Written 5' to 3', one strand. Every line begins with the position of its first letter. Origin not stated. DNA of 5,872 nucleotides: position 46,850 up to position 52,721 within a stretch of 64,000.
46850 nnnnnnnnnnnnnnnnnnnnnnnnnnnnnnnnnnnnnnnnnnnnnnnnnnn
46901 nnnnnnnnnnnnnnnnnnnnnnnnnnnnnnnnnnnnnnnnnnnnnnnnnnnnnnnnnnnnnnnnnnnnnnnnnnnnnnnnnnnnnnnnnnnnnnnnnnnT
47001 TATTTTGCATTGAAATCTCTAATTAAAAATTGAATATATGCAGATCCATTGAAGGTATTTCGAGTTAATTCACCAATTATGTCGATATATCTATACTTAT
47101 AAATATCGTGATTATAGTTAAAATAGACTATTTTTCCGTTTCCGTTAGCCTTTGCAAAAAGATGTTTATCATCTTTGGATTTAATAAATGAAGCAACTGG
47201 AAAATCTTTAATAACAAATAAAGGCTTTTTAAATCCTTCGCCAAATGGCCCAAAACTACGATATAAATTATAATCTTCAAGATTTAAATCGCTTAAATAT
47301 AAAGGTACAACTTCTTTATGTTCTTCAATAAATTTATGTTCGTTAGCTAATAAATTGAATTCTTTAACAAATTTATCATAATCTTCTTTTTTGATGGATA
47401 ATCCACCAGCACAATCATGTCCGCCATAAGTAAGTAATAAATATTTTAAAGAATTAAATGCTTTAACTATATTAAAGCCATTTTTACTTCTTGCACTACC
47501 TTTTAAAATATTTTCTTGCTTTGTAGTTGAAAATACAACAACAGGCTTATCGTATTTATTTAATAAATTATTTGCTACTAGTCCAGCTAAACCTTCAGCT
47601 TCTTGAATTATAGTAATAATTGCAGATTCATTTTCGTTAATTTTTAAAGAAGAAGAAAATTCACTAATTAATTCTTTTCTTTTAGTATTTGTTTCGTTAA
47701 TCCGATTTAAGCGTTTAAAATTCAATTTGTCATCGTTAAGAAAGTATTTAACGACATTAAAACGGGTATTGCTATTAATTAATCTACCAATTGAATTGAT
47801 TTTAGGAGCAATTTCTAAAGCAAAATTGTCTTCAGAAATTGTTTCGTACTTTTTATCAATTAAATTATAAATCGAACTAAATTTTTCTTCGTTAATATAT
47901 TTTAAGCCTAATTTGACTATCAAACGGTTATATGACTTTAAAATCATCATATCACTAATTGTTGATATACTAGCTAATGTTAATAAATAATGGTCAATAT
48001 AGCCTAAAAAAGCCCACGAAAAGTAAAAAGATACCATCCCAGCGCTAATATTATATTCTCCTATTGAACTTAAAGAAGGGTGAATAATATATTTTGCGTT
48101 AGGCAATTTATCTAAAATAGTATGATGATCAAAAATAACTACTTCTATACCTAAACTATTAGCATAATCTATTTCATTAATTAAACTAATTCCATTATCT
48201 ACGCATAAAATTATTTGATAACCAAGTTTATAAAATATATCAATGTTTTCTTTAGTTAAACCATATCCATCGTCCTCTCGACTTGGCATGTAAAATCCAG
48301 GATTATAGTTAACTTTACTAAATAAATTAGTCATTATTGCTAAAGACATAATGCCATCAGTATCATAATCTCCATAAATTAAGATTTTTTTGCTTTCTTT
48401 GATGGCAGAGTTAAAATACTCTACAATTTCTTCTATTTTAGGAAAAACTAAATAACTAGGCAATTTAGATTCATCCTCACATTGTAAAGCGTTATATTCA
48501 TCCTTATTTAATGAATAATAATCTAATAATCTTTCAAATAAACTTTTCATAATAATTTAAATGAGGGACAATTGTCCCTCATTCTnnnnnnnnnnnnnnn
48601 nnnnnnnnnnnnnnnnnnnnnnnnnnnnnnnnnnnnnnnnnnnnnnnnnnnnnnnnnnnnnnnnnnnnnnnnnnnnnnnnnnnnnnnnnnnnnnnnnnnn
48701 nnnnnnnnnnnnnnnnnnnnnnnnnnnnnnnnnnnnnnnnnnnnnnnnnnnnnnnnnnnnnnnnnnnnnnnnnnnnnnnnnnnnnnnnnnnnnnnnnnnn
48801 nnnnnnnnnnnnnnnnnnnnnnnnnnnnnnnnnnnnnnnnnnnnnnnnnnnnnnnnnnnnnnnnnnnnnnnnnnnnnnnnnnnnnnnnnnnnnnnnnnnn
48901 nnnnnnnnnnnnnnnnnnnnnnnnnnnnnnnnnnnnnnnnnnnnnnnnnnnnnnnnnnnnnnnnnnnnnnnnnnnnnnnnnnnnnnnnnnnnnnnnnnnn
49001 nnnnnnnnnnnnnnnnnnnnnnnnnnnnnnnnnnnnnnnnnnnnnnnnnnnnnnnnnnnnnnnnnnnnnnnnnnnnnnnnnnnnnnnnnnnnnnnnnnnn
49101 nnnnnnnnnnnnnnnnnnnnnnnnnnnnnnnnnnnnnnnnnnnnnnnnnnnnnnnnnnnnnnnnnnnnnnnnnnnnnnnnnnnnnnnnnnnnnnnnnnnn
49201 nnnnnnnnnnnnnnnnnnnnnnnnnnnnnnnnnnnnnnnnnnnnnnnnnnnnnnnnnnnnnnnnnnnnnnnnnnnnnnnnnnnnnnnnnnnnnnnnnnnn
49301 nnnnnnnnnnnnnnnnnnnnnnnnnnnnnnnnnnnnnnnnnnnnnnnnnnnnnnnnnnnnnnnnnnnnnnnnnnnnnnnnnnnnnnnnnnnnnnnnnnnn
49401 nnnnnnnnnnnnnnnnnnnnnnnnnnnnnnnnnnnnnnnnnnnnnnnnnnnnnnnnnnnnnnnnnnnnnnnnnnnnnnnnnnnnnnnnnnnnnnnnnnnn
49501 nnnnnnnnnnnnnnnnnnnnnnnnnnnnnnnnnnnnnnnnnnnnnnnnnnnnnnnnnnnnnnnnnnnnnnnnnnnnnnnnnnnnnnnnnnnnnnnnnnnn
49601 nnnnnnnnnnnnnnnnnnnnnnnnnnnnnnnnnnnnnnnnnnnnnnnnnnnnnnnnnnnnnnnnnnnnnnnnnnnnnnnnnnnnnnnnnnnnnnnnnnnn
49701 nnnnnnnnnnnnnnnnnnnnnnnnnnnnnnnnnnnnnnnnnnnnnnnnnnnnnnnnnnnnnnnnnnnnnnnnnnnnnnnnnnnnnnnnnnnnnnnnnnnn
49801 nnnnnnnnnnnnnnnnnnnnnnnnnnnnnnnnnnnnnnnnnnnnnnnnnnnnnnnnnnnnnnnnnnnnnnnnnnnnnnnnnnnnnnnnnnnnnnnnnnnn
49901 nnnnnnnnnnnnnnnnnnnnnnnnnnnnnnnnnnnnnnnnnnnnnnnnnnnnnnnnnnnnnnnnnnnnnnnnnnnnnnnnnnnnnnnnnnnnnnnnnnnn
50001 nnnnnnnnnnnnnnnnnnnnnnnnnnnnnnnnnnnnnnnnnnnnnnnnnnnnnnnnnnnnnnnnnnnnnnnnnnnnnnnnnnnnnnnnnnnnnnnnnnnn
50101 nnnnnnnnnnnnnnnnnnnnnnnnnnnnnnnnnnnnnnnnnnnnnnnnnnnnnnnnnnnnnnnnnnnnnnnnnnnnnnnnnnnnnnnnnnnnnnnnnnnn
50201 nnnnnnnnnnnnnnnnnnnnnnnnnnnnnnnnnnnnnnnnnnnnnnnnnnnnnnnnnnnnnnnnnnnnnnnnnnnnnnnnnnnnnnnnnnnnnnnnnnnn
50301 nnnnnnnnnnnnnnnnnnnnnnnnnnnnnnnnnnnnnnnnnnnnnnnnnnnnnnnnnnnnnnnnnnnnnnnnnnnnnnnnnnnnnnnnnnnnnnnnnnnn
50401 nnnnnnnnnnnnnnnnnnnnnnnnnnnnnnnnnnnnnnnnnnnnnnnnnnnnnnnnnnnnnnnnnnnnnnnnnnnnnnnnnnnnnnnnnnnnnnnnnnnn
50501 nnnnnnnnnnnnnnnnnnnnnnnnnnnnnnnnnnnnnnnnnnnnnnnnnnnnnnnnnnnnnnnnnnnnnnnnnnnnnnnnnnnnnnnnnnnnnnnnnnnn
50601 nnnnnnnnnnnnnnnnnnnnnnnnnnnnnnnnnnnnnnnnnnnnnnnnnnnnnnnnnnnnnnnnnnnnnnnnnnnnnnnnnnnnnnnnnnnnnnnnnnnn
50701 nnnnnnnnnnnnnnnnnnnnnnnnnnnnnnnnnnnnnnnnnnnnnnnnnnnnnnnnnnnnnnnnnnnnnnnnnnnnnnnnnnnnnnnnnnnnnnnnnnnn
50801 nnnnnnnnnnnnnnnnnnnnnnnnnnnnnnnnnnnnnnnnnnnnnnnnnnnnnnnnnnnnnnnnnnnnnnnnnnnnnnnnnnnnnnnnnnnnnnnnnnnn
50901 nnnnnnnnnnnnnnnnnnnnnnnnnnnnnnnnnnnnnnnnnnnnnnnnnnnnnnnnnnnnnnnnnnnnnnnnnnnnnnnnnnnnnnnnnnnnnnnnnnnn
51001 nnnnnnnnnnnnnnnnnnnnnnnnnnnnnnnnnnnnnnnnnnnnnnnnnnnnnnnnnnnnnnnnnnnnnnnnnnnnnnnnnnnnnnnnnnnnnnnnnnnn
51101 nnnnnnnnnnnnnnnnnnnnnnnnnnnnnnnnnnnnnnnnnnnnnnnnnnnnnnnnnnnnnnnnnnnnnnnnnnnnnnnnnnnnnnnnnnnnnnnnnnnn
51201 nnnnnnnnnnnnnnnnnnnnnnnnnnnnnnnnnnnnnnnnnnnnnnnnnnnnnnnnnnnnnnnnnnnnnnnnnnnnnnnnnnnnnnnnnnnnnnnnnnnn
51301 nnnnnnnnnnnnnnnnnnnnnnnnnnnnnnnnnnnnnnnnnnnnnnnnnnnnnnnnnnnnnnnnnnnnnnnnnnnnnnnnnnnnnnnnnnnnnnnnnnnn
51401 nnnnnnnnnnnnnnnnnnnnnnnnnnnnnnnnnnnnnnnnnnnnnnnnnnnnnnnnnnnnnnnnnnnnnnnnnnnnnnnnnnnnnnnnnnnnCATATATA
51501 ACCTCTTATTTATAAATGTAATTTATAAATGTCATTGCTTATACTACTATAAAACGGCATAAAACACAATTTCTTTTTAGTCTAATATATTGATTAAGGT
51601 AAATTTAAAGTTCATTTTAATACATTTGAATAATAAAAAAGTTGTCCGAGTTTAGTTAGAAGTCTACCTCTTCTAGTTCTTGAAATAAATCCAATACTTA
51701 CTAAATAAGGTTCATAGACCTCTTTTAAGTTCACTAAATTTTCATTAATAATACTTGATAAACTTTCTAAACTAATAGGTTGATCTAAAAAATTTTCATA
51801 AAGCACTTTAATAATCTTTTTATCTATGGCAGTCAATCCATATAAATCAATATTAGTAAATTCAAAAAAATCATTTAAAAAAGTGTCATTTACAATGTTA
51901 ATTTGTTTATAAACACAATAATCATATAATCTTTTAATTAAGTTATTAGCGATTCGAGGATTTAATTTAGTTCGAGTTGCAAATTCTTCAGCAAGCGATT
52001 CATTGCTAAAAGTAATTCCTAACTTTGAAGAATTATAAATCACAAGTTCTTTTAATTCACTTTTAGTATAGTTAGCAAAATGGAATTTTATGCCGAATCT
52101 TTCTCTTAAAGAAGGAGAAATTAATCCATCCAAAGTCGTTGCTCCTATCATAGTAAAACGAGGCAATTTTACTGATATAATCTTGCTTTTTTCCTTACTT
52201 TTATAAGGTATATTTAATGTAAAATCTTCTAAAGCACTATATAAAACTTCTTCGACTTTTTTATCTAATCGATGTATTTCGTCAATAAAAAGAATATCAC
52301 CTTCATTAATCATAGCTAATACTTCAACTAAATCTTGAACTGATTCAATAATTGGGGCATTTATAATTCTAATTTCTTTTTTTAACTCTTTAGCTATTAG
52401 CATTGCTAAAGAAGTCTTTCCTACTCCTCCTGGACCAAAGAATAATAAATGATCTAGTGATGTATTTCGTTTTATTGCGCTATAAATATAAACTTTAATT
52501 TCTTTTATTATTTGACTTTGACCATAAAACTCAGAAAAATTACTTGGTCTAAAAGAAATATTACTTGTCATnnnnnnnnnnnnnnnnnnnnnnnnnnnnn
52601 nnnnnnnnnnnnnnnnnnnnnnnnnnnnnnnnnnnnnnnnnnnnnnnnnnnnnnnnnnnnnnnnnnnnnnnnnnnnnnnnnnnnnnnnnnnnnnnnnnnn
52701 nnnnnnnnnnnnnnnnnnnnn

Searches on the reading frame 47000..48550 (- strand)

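Call 71: search_protein_families(library=pfam, proteins=[window:47000-48550:-], max_evalue=0.00001)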
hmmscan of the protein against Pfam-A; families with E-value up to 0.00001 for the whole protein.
window:47000-48550:- (516 aa): 3 families
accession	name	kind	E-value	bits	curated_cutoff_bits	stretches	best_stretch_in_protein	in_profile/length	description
PF01368.27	DHH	-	4.9e-17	62.8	28.1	1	55-177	1-101/125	DHH family, N-terminal domain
PF17768.7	RecJ_OB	-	1e-13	51.7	27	1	416-512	4-107/107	RecJ OB domain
PF02272.25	DHHA1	-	1.4e-13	51.6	25.9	1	320-401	16-99/102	DHHA1 domain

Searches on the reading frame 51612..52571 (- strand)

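Call 72: search_protein_families(library=pfam, proteins=[window:51612-52571:-], max_evalue=0.00001)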
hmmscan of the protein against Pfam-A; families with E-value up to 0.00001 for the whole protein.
window:51612-52571:- (319 aa): 6 families
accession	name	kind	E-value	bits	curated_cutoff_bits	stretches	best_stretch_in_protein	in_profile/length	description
PF05496.18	RuvB_N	-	2.3e-55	187.2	27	1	8-164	2-158/159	Holliday junction DNA helicase RuvB P-loop domain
PF05491.19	RuvB_C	-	4.1e-20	71.9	24.7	1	244-310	2-68/72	RuvB C-terminal winged helix domain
PF00004.35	AAA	-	2.1e-17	64.3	21.2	1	42-165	1-129/131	ATPase family associated with various cellular activities (AAA)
PF07728.20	AAA_5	-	7.9e-10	39.3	22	1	41-159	1-139/139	AAA domain (dynein-related subfamily)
PF17864.7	AAA_lid_4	-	1.1e-09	38.3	27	1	168-242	1-74/74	RuvB AAA lid domain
PF05673.19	DUF815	-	4.3e-07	29.8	23.8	0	36-99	50-116/249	Protein of unknown function (DUF815)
